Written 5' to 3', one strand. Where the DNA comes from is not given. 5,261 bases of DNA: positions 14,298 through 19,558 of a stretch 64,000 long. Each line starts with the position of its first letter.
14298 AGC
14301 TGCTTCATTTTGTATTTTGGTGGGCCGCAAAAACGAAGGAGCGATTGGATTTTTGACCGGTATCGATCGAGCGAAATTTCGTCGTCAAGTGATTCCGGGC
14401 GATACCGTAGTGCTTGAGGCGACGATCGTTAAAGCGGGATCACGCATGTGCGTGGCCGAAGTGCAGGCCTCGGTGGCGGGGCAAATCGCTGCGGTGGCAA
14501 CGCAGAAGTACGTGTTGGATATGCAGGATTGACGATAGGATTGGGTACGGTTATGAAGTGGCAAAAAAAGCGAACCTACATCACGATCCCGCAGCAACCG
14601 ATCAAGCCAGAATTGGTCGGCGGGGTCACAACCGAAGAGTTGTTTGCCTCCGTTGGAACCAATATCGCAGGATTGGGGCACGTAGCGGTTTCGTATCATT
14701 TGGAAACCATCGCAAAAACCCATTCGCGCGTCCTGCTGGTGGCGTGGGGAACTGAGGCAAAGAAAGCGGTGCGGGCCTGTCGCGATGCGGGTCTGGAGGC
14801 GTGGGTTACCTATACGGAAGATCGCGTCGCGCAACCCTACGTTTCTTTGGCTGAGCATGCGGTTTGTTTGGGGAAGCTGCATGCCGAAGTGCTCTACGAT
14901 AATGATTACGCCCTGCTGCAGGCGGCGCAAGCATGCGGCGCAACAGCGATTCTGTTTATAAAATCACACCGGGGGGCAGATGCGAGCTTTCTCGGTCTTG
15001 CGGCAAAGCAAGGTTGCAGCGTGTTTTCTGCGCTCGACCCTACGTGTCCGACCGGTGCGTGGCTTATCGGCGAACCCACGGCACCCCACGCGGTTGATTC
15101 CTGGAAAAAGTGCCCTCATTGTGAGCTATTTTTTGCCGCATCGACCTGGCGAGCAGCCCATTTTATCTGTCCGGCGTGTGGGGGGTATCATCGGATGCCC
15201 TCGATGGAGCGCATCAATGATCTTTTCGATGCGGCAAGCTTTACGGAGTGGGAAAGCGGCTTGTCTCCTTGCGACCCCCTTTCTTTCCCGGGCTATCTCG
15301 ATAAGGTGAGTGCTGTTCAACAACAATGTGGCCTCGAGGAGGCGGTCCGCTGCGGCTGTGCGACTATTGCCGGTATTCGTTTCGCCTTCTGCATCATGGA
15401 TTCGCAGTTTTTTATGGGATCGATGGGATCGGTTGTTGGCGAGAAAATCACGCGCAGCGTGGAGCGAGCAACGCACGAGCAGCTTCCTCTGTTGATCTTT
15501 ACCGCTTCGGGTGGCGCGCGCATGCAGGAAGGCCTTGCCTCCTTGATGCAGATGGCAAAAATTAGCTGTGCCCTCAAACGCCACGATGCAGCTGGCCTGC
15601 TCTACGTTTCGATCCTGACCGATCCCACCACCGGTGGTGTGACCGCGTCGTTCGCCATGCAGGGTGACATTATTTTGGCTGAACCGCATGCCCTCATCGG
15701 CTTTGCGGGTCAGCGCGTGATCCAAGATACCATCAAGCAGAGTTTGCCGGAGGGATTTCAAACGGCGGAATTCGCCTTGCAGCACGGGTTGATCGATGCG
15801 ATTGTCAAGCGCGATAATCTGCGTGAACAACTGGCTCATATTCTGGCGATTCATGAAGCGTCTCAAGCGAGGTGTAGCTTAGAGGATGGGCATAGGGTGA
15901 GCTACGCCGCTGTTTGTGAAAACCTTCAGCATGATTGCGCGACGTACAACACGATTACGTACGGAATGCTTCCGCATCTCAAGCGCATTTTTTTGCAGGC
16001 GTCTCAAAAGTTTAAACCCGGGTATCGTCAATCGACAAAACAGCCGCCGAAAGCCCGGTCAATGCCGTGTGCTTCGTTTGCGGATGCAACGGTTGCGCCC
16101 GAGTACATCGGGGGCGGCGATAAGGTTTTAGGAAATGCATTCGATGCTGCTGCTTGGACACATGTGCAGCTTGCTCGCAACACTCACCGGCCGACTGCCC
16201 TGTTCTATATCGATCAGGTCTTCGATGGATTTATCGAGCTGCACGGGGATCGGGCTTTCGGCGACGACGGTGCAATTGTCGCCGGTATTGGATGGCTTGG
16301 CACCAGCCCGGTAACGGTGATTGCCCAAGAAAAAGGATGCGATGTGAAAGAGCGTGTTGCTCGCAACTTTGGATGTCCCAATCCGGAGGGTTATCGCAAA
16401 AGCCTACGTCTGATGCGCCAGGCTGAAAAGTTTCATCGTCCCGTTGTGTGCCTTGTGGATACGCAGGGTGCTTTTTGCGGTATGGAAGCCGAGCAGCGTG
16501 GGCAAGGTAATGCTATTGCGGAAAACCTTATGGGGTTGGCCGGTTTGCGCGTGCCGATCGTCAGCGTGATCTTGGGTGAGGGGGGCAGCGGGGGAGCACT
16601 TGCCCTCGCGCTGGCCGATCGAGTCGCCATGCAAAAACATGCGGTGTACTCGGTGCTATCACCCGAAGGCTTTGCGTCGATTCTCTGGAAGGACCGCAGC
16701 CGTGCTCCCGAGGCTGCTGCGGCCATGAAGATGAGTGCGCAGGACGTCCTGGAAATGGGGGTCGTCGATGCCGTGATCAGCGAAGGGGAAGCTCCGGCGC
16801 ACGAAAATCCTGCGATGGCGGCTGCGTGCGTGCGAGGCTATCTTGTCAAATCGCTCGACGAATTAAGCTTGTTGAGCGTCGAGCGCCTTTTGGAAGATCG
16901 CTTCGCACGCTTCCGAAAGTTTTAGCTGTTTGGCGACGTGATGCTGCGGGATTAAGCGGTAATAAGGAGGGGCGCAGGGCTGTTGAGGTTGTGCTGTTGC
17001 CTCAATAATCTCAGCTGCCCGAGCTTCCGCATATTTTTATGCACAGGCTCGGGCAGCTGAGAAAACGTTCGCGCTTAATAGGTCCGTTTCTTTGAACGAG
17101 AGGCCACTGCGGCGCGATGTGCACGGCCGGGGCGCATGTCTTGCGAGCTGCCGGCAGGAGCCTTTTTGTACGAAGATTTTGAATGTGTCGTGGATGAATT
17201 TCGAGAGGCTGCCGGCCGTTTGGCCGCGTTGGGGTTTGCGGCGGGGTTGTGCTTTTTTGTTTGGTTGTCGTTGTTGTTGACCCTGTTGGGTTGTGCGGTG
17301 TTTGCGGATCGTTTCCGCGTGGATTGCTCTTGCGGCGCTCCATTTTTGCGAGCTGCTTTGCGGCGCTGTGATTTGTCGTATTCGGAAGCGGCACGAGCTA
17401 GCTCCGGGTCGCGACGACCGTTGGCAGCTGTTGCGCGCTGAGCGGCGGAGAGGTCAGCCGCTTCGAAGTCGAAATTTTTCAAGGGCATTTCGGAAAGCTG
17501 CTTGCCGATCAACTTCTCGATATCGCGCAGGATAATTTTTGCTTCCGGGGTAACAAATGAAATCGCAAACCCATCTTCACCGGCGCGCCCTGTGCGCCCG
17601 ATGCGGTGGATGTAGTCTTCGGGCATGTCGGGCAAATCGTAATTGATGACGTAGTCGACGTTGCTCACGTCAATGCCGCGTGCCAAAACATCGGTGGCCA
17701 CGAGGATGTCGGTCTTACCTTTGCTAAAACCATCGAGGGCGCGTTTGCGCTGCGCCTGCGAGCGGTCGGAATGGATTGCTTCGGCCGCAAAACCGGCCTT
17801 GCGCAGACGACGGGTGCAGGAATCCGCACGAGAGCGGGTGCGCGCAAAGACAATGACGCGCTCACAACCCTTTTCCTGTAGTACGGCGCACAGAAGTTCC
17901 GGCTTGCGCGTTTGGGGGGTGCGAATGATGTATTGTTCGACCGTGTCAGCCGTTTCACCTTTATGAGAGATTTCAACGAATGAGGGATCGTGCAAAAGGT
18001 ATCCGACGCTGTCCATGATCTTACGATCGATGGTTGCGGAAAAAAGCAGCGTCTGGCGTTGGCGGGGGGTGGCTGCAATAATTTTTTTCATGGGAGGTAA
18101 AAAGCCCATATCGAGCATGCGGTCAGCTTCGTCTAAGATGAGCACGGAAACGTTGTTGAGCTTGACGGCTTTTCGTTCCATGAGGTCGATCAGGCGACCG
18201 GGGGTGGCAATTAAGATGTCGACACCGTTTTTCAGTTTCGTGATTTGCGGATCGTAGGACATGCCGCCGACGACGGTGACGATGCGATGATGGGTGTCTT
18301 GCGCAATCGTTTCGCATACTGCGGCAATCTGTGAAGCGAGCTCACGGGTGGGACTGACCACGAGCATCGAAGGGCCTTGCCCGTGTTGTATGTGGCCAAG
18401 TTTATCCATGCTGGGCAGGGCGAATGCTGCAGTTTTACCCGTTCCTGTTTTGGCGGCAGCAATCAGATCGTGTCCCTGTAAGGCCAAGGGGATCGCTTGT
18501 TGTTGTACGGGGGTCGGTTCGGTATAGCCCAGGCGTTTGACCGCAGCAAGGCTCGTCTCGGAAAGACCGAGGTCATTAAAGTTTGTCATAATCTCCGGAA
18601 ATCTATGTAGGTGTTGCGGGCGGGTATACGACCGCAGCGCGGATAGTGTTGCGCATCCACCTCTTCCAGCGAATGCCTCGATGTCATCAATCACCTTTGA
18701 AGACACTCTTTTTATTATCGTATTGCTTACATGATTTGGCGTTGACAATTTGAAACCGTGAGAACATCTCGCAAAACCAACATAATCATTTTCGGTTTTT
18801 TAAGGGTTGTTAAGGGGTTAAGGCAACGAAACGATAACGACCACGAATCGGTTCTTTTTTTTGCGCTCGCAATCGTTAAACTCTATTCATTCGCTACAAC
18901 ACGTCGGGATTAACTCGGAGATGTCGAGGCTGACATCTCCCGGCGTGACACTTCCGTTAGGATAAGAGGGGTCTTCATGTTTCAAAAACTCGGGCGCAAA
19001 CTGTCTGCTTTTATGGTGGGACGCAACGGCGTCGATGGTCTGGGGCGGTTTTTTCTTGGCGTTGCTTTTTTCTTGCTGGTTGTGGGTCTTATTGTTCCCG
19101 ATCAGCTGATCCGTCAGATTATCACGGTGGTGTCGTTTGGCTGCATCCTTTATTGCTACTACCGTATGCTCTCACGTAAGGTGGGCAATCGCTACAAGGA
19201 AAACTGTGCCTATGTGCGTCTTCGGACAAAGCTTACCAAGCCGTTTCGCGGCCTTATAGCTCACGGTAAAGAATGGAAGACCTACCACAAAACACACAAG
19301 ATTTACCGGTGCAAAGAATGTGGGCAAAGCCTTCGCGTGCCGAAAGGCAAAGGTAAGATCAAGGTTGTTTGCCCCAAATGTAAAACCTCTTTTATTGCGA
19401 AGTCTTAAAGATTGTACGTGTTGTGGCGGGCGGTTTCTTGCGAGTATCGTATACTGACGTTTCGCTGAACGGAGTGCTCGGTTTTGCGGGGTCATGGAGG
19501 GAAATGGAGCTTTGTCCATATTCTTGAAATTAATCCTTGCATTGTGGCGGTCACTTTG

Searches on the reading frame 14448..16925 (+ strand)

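Call 6: search_protein_families(library=pfam, proteins=[window:14448-16925:+], max_evalue=0.01)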
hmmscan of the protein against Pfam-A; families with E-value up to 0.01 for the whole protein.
window:14448-16925:+ (825 aa): 4 families
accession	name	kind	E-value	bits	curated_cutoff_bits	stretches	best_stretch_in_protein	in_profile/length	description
PF03255.19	ACCA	-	1.3e-110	369.8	23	1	569-824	53-308/310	Acetyl co-enzyme A carboxylase carboxyltransferase-like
PF01039.27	Carboxyl_trans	-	7.8e-34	117.6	22.3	2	254-428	12-176/493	Carboxyl transferase domain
PF00289.28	Biotin_carb_N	-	5.1e-08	33.8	25.5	1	93-168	3-78/110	Biotin carboxylase, N-terminal domain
PF00378.25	ECH_1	-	0.00014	21.7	27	1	673-781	60-178/251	Enoyl-CoA hydratase/isomerase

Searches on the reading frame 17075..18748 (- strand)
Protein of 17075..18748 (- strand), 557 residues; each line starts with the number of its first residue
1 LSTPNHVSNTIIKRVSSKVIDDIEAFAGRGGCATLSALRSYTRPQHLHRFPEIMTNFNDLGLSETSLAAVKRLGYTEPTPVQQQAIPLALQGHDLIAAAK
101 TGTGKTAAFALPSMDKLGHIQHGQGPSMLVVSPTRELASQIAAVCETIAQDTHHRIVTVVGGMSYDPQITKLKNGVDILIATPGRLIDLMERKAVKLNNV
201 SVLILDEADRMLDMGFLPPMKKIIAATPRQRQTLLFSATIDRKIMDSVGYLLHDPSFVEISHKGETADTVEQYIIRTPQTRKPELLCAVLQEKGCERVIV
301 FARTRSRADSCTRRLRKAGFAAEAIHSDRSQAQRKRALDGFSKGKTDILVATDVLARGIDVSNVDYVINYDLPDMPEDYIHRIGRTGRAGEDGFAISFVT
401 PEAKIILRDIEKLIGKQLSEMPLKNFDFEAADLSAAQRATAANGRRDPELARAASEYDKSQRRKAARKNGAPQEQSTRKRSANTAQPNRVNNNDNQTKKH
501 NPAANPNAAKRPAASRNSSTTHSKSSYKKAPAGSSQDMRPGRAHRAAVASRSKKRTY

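Call 6: search_protein_families(library=pfam, proteins=[window:17075-18748:-], max_evalue=0.01)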
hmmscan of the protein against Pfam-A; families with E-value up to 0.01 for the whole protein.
window:17075-18748:- (557 aa): 4 families
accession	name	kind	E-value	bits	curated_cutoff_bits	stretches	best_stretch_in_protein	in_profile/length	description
PF00270.35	DEAD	-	4.6e-53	179.8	26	1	79-245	1-165/167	DEAD/DEAH box helicase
PF00271.37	Helicase_C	-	1.3e-35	122.4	23.5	1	282-390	2-110/110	Helicase conserved C-terminal domain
PF04851.21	ResIII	-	3.4e-08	34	22.5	1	78-242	4-164/164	Type III restriction enzyme, res subunit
PF13245.12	AAA_19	-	0.0002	22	25.1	1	82-234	1-120/134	AAA domain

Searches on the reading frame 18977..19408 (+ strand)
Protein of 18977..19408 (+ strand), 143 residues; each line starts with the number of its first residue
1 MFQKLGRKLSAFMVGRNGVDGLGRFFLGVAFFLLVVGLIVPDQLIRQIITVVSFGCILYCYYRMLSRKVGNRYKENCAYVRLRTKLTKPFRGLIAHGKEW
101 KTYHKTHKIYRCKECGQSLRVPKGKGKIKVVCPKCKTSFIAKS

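Call 5: search_protein_families(library=pfam, proteins=[window:18977-19408:+], max_evalue=0.01)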
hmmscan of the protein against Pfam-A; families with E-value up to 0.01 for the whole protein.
window:18977-19408:+ (143 aa): 6 families
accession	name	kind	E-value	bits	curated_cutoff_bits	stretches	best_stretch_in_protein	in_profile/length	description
PF09723.15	Zn_ribbon_8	-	0.0031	17.9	34.4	1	110-137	6-34/41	Zinc ribbon domain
PF12773.13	DZR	-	0.0042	17.7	27.3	1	111-139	14-34/45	Double zinc ribbon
PF24455.1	DUF7571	-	0.007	17.1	27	1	109-142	42-75/89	Family of unknown function (DUF7571)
PF23547.1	Zn_ribbon_FGT1_1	-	0.0087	16.1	27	0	111-137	4-28/35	FORGETTER1 first zinc ribbon domain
PF22289.1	DmmA-like_C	-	0.0093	16.3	27.4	0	103-121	12-30/44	Dimethylamine monooxygenase subunit DmmA-like, C-terminal domain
PF14803.11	Zn_ribbon_Nudix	-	0.0099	16.2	25.6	0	112-137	3-30/34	Nudix N-terminal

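Call 14: search_protein_families(library=ncbifam, proteins=[window:18977-19408:+], max_evalue=0.001)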
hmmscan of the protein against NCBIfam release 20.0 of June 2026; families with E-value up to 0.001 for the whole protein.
window:18977-19408:+ (143 aa): 1 family
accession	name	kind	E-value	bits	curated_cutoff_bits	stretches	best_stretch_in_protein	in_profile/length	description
NF041554.1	SA1362_fam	subfamily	0.00093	19.3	42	0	26-79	8-61/70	SA1362 family protein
